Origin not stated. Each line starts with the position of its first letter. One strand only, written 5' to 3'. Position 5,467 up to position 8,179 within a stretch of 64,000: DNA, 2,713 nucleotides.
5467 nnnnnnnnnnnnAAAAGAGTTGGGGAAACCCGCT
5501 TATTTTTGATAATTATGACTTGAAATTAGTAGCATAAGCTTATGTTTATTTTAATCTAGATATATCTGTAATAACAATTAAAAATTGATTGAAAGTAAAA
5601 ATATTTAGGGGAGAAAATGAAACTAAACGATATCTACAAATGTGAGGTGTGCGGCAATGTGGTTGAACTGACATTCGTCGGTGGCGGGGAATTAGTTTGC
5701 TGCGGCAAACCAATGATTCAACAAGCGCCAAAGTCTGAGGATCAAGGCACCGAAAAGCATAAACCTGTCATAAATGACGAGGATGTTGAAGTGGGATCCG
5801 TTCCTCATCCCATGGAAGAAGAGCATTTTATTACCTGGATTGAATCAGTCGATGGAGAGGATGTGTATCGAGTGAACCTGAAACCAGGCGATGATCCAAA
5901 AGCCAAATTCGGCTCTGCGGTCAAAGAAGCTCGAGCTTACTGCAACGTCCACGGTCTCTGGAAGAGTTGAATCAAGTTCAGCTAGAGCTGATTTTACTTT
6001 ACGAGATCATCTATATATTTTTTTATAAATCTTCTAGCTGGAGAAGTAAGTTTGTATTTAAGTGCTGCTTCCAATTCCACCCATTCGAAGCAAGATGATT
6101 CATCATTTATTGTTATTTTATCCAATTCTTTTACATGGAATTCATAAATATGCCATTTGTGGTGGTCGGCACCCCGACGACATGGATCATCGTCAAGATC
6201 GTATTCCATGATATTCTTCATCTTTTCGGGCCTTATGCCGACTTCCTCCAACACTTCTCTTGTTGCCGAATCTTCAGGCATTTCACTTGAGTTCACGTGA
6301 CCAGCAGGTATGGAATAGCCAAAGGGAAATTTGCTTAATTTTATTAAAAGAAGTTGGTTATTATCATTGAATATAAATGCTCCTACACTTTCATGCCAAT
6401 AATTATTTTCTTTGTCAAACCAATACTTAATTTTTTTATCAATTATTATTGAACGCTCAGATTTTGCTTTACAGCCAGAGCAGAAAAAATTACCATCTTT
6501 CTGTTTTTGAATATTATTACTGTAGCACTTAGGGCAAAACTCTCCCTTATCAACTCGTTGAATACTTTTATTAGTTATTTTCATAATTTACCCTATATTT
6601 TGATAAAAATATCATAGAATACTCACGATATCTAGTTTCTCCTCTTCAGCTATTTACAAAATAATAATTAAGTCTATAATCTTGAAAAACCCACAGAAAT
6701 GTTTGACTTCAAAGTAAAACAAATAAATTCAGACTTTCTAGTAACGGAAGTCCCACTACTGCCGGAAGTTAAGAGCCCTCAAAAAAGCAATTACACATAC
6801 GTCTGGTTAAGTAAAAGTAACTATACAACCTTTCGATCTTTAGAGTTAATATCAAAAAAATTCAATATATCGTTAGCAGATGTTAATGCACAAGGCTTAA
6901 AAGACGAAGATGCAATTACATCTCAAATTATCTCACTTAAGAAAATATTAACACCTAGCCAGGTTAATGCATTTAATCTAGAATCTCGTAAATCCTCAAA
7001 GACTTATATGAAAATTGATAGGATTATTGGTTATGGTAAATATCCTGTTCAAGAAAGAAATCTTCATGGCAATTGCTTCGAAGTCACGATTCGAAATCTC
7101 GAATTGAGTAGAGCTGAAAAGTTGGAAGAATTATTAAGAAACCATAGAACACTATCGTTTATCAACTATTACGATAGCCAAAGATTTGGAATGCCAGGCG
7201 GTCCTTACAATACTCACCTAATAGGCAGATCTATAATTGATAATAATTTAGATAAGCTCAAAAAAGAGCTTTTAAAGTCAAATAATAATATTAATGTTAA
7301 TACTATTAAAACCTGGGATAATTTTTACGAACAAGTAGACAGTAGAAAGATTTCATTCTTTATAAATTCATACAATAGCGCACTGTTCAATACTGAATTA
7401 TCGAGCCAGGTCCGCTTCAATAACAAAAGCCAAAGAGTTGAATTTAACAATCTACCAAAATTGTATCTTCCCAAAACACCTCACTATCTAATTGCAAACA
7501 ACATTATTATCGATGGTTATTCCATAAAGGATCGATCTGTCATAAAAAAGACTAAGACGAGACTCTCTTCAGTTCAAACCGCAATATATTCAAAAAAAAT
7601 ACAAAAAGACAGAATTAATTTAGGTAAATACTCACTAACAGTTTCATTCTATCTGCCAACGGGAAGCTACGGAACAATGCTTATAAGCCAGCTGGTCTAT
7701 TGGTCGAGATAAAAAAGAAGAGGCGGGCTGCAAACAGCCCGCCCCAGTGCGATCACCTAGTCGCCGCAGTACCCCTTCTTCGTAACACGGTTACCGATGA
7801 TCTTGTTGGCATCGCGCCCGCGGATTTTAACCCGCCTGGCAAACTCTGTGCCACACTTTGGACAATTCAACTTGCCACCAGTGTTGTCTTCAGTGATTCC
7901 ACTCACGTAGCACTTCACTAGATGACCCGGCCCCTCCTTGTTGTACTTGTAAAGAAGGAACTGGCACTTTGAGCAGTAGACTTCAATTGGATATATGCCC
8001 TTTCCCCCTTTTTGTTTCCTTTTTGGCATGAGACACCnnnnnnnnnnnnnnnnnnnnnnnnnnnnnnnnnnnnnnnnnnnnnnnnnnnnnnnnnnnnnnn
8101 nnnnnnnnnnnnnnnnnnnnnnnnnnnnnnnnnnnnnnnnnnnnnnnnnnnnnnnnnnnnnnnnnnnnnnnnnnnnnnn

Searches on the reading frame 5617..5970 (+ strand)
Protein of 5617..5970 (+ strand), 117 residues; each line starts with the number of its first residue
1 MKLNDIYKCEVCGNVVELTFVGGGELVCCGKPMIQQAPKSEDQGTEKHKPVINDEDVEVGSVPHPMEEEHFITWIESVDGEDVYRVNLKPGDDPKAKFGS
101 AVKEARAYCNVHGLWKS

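Call 5: search_protein_families(library=pfam, proteins=[window:5617-5970:+], max_evalue=0.01)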
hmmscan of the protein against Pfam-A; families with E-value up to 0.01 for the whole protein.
window:5617-5970:+ (117 aa): 3 families
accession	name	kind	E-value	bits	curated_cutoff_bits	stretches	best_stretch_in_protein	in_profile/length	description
PF01880.24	Desulfoferrodox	-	2.1e-16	60.7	22.2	1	41-116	2-96/98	Desulfoferrodoxin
PF06397.17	Desulfoferrod_N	-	3.3e-15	55.9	23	1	4-33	4-33/36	Desulfoferrodoxin, N-terminal domain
PF24458.1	DUF7573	-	0.0049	17.2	30.2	1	7-28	12-33/39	Domain of unknown function (DUF7573)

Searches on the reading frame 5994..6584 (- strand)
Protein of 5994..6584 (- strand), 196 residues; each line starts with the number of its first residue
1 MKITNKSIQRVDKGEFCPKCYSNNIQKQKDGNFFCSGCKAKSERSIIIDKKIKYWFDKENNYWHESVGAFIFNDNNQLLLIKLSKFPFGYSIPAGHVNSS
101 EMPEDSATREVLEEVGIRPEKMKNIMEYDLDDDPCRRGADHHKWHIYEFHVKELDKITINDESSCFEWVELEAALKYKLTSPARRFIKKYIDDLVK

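Call 5: search_protein_families(library=pfam, proteins=[window:5994-6584:-], max_evalue=0.01)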
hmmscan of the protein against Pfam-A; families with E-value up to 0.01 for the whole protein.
window:5994-6584:- (196 aa): 2 families
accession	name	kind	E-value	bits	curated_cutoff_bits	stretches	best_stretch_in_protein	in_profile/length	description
PF00293.34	NUDIX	-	4.3e-19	69.3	21.1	1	64-189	3-133/134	NUDIX domain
PF14815.12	NUDIX_4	-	0.0039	17.4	35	0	91-188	28-112/113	NUDIX domain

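Call 69: search_protein_families(library=ncbifam, proteins=[window:5994-6584:-], max_evalue=0.00001)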
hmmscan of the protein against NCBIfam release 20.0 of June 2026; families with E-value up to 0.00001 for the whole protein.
window:5994-6584:- (196 aa): 5 families
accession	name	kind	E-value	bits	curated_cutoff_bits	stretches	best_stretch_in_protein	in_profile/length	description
NF006961.0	PRK09438.1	equivalog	9.6e-08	31.6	103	1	65-191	9-146/151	dihydroneopterin triphosphate diphosphatase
TIGR02705.1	nudix_YtkD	equivalog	2.7e-07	30.2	154.4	1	50-133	9-90/156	RNA deprotection pyrophosphohydrolase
NF012016.0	PRK15472.1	equivalog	6.7e-07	29.1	95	1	71-187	11-135/141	nucleoside triphosphatase NudI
NF041652.1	Nud_hyd_Dein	equivalog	2.9e-06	27.6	200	1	65-125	14-80/152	Nudix hydrolase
NF001938.0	PRK00714.1-5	equivalog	7.3e-06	25.4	116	0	58-171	7-144/172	RNA pyrophosphohydrolase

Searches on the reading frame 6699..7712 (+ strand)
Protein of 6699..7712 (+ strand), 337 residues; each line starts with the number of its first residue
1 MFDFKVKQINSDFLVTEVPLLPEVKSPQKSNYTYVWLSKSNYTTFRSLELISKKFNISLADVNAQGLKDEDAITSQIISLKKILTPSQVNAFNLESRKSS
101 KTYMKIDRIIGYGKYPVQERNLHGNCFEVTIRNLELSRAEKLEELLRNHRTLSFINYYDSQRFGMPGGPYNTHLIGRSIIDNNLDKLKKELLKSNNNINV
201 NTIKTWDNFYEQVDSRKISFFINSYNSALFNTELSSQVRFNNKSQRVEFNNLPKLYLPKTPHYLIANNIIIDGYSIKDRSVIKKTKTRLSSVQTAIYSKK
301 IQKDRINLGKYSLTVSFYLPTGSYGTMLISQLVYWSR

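Call 5: search_protein_families(library=pfam, proteins=[window:6699-7712:+], max_evalue=0.01)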
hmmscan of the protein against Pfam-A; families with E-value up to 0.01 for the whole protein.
window:6699-7712:+ (337 aa): 1 family
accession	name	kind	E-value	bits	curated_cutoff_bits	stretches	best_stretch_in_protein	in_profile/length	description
PF01142.23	TruD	-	5.8e-38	131.3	27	1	5-215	17-221/412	tRNA pseudouridine synthase D (TruD)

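Call 69: search_protein_families(library=ncbifam, proteins=[window:6699-7712:+], max_evalue=0.00001)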
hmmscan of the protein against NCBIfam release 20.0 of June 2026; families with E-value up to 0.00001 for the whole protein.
window:6699-7712:+ (337 aa): 7 families
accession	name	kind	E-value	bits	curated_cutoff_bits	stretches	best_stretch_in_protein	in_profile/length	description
TIGR00094.1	tRNA_TruD_broad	equivalog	2.1e-33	116.3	172.2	1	3-231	20-227/413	tRNA pseudouridine(13) synthase TruD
NF002160.0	PRK00984.2-5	equivalog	4e-32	111.8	428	1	3-210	2-190/395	tRNA pseudouridine(13) synthase TruD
NF002156.0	PRK00984.2-1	equivalog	6.9e-25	87.9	583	1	5-204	2-183/389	tRNA pseudouridine(13) synthase TruD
NF002154.0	PRK00984.1-3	equivalog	8.8e-25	87.3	469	1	3-252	18-226/368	tRNA pseudouridine(13) synthase TruD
NF002153.0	PRK00984.1-2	equivalog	5.5e-14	51.4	413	1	6-242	21-217/353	tRNA pseudouridine(13) synthase TruD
NF002155.0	PRK00984.1-4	equivalog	1.2e-13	50.7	445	1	6-167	20-169/349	tRNA pseudouridine(13) synthase TruD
NF002158.0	PRK00984.2-3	equivalog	1.2e-09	37.8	654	1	28-188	50-210/449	tRNA pseudouridine(13) synthase TruD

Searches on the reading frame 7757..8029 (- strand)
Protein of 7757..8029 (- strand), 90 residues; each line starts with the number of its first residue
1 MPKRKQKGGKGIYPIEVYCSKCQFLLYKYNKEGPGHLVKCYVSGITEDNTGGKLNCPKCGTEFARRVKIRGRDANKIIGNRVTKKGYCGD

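Call 5: search_protein_families(library=pfam, proteins=[window:7757-8029:-], max_evalue=0.01)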
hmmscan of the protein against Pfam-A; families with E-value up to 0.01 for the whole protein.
window:7757-8029:- (90 aa): 2 families
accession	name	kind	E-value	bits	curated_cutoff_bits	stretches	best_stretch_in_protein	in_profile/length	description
PF13717.11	Zn_ribbon_4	-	0.0006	20.1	30.3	0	50-63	22-35/36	zinc-ribbon domain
PF15777.11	Anti-TRAP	-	0.0069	16.8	32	0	39-60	15-37/59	Tryptophan RNA-binding attenuator protein inhibitory protein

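Call 16: search_protein_families(library=ncbifam, proteins=[window:7757-8029:-], max_evalue=0.01)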
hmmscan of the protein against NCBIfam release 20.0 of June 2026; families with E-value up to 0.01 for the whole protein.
window:7757-8029:- (90 aa): 1 family
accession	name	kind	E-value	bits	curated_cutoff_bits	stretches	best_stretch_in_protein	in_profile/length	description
NF041909.1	HVO_2753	equivalog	0.0092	15.8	80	1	39-70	11-43/59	HVO_2753 family zinc finger protein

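Call 33: find_homologous_proteins(query=window:7757-8029:-, max_evalue=0.001)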
Query window:7757-8029:- (90 aa): 9 proteins with E <= 0.001 among 9 candidates.
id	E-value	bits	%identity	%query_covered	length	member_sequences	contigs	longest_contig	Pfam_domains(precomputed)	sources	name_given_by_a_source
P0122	1.3e-55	204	100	100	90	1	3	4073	-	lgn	-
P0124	1.3e-26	111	61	89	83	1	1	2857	-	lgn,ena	-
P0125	2.5e-23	100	58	89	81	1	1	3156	-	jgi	jgi:uncharacterized Zn finger protein (UPF0148 family)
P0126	2.7e-23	100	58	87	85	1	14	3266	-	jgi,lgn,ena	-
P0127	7.3e-22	96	60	87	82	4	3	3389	-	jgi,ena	-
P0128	1.5e-21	95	61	78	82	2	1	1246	PF08271.18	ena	-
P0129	1.7e-21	94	54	90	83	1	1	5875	PF08271.18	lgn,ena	-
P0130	6.3e-21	93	54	99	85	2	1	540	-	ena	-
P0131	2.3e-19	88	60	76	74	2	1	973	PF08271.18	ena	-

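Call 41: predict_structure(alignment_id=A2)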
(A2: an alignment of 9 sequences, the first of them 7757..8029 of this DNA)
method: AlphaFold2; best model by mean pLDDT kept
length: 90 residues; sequences in the alignment: 9
mean_pLDDT: 75.3   pTM: 0.60
mean pLDDT of the five models: 75.3, 71.8, 71.0, 70.8, 70.1
residues with pLDDT >= 90: 11; 70-90: 54; 50-70: 14; < 50: 11
segments of 3 or more residues with pLDDT < 50: 1-9
pLDDT, mean of each block of 10 residues (from residue 1): 41 81 89 63 81 88 84 81 70
secondary structure, 60 per line:
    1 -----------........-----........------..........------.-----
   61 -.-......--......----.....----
elements in order: E12-19 E25-32 E39-41 E45-48 E64-69 E72-77 E82-86

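Call 58: search_protein_representatives(alignment_id=A2)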
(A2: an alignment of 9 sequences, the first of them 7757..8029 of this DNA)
Query: 9 sequences, 85 profile positions. Proteins with E-value up to 0.001 (for the whole library): 501; up to 1e-10: 196; up to 1e-30: 2. The best 150 are listed.
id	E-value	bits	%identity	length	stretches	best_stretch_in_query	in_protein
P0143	1.0e-35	137.6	-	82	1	1-80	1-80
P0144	1.1e-32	127.9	-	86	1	1-84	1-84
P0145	4.9e-30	119.4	-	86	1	1-83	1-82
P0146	6.7e-30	119.0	-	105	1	7-82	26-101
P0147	4.1e-29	116.5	-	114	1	3-80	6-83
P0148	2.5e-28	114.0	-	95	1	10-82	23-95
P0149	1.0e-27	112.0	-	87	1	9-82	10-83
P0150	2.7e-27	110.7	-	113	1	5-82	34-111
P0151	1.5e-26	108.2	-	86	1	4-83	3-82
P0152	2.7e-26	107.5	-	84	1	5-81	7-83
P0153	5.5e-26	106.5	-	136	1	3-81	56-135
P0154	7.3e-26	106.1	-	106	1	3-81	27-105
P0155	7.3e-26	106.1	-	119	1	5-82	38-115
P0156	1.0e-25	105.6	-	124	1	4-81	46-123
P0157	1.5e-25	105.0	-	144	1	3-81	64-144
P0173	5.6e-22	93.6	-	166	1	9-80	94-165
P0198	6.7e-19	83.7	-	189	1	10-78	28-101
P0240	1.4e-15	73.1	-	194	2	39-81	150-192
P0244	2.0e-15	72.6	-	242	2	36-81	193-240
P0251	1.0e-14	70.3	-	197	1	14-79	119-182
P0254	2.5e-14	69.1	-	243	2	50-81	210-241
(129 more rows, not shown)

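Call 60: list_cluster_members(proteins=[P0244, P0254, P0240, P0173, P0157, P0198, P0251, P0143, P0146, P0153])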
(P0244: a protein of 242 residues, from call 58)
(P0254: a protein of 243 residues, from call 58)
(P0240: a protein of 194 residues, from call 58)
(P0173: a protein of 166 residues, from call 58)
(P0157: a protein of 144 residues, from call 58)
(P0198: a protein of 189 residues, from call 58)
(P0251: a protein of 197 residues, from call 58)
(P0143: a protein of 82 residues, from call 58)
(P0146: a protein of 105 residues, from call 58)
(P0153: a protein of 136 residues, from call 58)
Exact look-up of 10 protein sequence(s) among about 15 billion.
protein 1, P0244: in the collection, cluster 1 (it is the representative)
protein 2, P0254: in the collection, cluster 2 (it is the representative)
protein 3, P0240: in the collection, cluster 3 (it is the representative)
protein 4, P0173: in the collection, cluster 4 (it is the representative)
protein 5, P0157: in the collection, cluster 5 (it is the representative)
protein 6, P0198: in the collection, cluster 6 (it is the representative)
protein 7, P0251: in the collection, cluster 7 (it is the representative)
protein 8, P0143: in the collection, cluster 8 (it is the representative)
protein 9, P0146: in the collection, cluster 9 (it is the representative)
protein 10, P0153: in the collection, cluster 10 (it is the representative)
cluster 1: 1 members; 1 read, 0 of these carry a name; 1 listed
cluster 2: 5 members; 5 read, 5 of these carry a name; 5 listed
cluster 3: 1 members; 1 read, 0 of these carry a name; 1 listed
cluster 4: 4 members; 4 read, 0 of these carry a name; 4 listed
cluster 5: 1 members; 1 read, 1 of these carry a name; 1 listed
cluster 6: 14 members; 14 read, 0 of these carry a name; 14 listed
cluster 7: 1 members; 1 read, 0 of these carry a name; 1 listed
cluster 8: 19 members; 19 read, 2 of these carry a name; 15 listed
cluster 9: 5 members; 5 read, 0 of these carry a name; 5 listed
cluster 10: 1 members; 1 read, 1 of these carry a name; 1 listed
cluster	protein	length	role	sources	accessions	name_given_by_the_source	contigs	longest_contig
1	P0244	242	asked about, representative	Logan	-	-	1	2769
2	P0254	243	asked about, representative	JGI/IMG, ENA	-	hypothetical protein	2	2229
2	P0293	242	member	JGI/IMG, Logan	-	hypothetical protein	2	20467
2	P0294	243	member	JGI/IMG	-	hypothetical protein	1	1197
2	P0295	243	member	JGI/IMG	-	hypothetical protein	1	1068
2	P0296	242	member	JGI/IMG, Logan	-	hypothetical protein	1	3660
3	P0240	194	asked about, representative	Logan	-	-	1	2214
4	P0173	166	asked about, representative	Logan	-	-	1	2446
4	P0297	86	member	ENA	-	-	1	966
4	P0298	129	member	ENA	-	-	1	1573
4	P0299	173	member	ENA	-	-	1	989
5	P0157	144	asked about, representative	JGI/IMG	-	hypothetical protein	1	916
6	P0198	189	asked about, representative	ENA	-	-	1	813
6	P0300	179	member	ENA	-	-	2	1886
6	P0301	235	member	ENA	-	-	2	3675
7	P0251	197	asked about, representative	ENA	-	-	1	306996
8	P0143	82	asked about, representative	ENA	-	-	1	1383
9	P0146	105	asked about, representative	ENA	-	-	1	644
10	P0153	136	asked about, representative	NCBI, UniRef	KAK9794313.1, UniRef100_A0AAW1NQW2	hypothetical protein WJX73_004752 [Symbiochloris irregularis] | Uncharacterized protein n=1 Tax=Symbiochloris irregularis TaxID=706552 ...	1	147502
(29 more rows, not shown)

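Call 74: search_protein_families(library=padloc, proteins=[window:7757-8029:-], max_evalue=0.001)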
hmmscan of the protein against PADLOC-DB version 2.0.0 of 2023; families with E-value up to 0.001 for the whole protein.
window:7757-8029:- (90 aa): 0 families
